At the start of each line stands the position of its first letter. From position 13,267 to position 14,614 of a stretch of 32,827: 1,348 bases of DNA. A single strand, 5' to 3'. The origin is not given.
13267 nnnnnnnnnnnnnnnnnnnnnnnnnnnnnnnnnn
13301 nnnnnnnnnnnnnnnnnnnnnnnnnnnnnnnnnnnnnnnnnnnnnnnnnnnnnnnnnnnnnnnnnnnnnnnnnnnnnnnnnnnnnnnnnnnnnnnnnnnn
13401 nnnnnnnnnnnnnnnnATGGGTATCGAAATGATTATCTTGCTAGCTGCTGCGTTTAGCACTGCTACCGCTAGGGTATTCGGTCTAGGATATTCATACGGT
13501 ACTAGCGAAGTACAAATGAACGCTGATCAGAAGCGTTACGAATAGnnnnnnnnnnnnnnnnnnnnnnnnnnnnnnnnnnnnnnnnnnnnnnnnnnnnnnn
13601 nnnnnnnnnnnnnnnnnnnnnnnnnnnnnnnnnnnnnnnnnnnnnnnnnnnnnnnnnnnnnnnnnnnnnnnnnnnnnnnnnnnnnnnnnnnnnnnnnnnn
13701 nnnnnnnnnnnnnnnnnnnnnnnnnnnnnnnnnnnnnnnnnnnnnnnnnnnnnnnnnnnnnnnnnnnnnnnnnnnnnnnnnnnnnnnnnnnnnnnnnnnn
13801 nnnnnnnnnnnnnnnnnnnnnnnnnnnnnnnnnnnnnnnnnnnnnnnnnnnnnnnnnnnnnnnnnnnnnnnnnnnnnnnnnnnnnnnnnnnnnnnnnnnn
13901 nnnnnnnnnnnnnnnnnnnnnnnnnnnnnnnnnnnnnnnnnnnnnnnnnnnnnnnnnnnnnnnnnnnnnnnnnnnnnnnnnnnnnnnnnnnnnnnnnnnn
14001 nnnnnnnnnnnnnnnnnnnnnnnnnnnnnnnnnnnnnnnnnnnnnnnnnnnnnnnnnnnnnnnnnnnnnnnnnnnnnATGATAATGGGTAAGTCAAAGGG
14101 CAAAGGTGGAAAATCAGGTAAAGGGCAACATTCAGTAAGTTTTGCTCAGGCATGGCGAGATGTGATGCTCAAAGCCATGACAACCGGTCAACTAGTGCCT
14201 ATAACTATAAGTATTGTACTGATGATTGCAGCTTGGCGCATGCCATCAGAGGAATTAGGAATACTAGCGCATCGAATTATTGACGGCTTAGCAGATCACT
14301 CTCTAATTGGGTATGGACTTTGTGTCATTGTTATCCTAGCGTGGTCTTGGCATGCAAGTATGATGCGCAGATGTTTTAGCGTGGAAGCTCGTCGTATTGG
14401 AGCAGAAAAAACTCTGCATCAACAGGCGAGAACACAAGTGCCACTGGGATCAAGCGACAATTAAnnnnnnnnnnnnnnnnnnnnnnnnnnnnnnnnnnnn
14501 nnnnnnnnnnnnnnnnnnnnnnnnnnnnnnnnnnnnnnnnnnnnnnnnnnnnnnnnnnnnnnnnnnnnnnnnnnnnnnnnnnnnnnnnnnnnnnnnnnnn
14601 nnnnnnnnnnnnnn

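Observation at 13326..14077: About 750 bp AT-rich stretch after Rz with no ORF of 60 aa or more; contains a 42-aa hydrophobic peptide ORF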

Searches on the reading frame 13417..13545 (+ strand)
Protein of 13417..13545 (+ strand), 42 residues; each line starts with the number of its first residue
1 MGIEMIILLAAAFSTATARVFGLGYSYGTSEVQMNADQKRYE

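Call 16: search_protein_families(library=phrogs, proteins=[window:13417-13545:+], max_evalue=0.1)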
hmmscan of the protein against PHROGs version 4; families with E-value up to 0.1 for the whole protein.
window:13417-13545:+ (42 aa): 1 family
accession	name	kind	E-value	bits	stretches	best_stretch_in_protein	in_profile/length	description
phrog_1026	-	lysis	5.7e-05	24.3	1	1-41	5-45/85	Rz-like spanin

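Call 71: find_encoding_contigs(protein=P0002, flank=2500, max_places=4)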
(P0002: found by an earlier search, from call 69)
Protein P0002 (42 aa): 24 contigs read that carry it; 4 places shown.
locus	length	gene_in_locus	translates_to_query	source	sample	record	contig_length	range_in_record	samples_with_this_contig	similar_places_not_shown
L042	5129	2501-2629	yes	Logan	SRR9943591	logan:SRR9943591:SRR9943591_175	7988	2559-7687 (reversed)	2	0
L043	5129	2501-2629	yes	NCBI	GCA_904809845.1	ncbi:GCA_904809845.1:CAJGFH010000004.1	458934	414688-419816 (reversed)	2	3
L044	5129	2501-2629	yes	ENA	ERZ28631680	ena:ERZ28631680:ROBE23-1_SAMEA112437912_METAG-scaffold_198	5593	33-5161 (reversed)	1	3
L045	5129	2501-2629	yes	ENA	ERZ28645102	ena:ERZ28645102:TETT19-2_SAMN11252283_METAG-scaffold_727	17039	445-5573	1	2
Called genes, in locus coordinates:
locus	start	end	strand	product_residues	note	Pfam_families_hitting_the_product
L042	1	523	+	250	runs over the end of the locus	PF27659:CHP02642 (faint), PF03589:Antiterm, PF00684:DnaJ_CXXCXGXG (faint), PF03589:Antiterm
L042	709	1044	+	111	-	-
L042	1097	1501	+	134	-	PF16083:Phage_holin_3_3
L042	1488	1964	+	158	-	-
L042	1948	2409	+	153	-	PF03245:Phage_lysis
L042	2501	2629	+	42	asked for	-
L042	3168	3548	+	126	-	-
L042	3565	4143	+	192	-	-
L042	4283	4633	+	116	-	PF01844:HNH, PF14279:HNH_5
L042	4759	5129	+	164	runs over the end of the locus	PF05119:Terminase_4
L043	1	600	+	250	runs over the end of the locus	PF27659:CHP02642 (faint), PF03589:Antiterm, PF00684:DnaJ_CXXCXGXG (faint), PF03589:Antiterm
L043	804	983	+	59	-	-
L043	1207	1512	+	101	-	PF16083:Phage_holin_3_3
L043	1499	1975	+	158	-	-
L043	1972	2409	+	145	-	PF03245:Phage_lysis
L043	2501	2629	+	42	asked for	-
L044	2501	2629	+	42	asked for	-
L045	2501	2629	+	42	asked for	-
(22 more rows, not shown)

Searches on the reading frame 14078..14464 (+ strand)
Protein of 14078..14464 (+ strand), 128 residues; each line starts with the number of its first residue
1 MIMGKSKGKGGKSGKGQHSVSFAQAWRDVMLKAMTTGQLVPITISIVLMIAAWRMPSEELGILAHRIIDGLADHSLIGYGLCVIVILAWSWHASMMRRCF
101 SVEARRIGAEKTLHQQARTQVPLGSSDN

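Call 15: search_protein_families(library=pfam, proteins=[window:14078-14464:+], max_evalue=0.1)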
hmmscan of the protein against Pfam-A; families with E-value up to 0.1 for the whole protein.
window:14078-14464:+ (128 aa): 2 families
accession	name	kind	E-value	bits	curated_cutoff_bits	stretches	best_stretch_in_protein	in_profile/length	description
PF04342.18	DMT_6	-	0.018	15.7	25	1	43-115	6-59/104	Putative member of DMT superfamily (DUF486)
PF12794.12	MscS_TM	-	0.083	12.2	28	0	83-119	233-269/339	Mechanosensitive ion channel inner membrane domain 1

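Call 16: search_protein_families(library=phrogs, proteins=[window:14078-14464:+], max_evalue=0.1)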
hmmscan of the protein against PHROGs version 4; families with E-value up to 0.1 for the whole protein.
window:14078-14464:+ (128 aa): 1 family
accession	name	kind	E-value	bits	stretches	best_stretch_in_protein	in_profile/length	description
phrog_33772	-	unknown function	5e-49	167.2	1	5-127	3-125/136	-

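Call 17: search_protein_families(library=padloc, proteins=[window:14078-14464:+], max_evalue=0.1)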
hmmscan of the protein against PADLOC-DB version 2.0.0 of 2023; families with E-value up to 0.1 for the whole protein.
window:14078-14464:+ (128 aa): 1 family
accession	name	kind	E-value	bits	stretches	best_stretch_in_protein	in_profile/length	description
PDLC02978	2TM-TIR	-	5.8e-57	189.4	1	4-128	2-124/124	-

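Call 35: find_related_loci(query=window:14078-14464:+, collection=viral_contigs, flank=3000)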
Query window:14078-14464:+ (128 aa) in viral_contigs; peptide patterns used: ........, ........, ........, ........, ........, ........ (x = any residue, [..] = any of these).
19 stretches matched a pattern; 11 encode a relative of the query (tblastn E <= 1e-3); 10 distinct loci.
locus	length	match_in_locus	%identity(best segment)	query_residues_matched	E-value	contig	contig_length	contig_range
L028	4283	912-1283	71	1-128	1e-59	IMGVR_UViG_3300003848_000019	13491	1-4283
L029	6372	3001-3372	71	1-128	1e-59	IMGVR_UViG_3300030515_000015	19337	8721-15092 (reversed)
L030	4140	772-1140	62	3-128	1e-48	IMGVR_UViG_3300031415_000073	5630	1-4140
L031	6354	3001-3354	61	11-128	4e-48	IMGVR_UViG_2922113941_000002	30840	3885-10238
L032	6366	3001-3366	60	8-127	1e-46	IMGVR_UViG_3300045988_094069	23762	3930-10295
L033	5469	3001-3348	59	12-127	3e-45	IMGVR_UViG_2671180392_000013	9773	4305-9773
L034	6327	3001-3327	62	20-128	4e-44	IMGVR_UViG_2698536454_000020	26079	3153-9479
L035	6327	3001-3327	62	20-128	4e-44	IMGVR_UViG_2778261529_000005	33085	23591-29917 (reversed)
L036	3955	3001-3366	57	3-127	7e-43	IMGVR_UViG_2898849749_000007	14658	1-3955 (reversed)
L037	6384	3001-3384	100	1-128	2e-84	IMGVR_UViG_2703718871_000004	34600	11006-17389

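Call 69: list_cluster_members(proteins=[window:13417-13542:+, window:14084-14464:+, window:14481-15059:+])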
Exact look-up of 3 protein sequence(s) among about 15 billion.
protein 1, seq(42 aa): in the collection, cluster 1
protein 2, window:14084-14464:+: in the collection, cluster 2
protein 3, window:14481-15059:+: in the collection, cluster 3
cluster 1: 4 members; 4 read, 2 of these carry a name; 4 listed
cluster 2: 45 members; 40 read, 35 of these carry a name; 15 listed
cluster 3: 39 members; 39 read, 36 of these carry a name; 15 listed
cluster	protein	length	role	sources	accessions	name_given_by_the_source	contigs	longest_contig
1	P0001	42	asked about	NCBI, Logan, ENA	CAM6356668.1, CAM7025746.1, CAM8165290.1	hypothetical protein ESCOMA046B_20820 [Escherichia coli]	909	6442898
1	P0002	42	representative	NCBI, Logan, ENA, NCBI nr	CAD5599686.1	Uncharacterised protein [Escherichia coli]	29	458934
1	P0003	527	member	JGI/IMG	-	-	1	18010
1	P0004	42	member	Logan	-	-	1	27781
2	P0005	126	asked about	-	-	TPA: hypothetical protein GF212_RS21700 [Escherichia coli] | Uncharacterized protein n=3 Tax=Escherichia coli TaxID=562 RepID=A0AAP6V0N9_ECOLX | hypothetical protein [Escherichia coli]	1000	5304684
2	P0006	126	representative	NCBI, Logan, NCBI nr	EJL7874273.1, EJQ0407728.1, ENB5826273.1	hypothetical protein NM021_003331 [Escherichia coli] | hypothetical protein [Escherichia coli]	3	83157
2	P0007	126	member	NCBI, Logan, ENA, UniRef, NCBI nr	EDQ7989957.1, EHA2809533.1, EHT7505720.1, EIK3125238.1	TPA: hypothetical protein ACWR42_004053 [Escherichia coli] | hypothetical protein n=1 Tax=Escherichia coli TaxID=562 RepID=UPI001629D9EA | hypothetical protein [Escherichia coli]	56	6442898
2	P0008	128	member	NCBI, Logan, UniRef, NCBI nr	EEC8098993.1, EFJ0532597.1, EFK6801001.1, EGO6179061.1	hypothetical protein MX847_004556 [Escherichia coli] | hypothetical protein n=1 Tax=Escherichia coli TaxID=562 RepID=UPI000FBBDE57 | hypothetical protein [Escherichia coli]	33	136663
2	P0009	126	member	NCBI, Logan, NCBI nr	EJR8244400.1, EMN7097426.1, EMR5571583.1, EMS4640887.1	hypothetical protein ACLCDE_004680 [Escherichia coli] | hypothetical protein [Escherichia coli]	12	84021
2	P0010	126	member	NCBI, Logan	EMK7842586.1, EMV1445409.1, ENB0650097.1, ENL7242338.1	hypothetical protein ACJG1H_003297 [Escherichia coli]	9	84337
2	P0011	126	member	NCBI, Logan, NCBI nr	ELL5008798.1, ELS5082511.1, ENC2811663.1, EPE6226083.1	hypothetical protein R5M77_003735 [Escherichia coli] | hypothetical protein [Escherichia coli]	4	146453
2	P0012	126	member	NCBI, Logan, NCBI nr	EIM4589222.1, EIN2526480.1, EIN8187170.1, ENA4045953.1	hypothetical protein LNA37_004714 [Escherichia coli] | hypothetical protein [Escherichia coli]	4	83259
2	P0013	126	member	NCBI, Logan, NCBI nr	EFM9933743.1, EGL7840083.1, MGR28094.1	hypothetical protein BF300_003788 [Escherichia coli] | hypothetical protein [Escherichia coli]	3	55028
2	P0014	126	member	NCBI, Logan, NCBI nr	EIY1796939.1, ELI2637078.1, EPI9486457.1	hypothetical protein ACTBVH_004908 [Escherichia coli] | hypothetical protein [Escherichia coli]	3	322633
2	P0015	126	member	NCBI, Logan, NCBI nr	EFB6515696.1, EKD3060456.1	hypothetical protein ORA88_000426 [Escherichia coli] | hypothetical protein [Escherichia coli]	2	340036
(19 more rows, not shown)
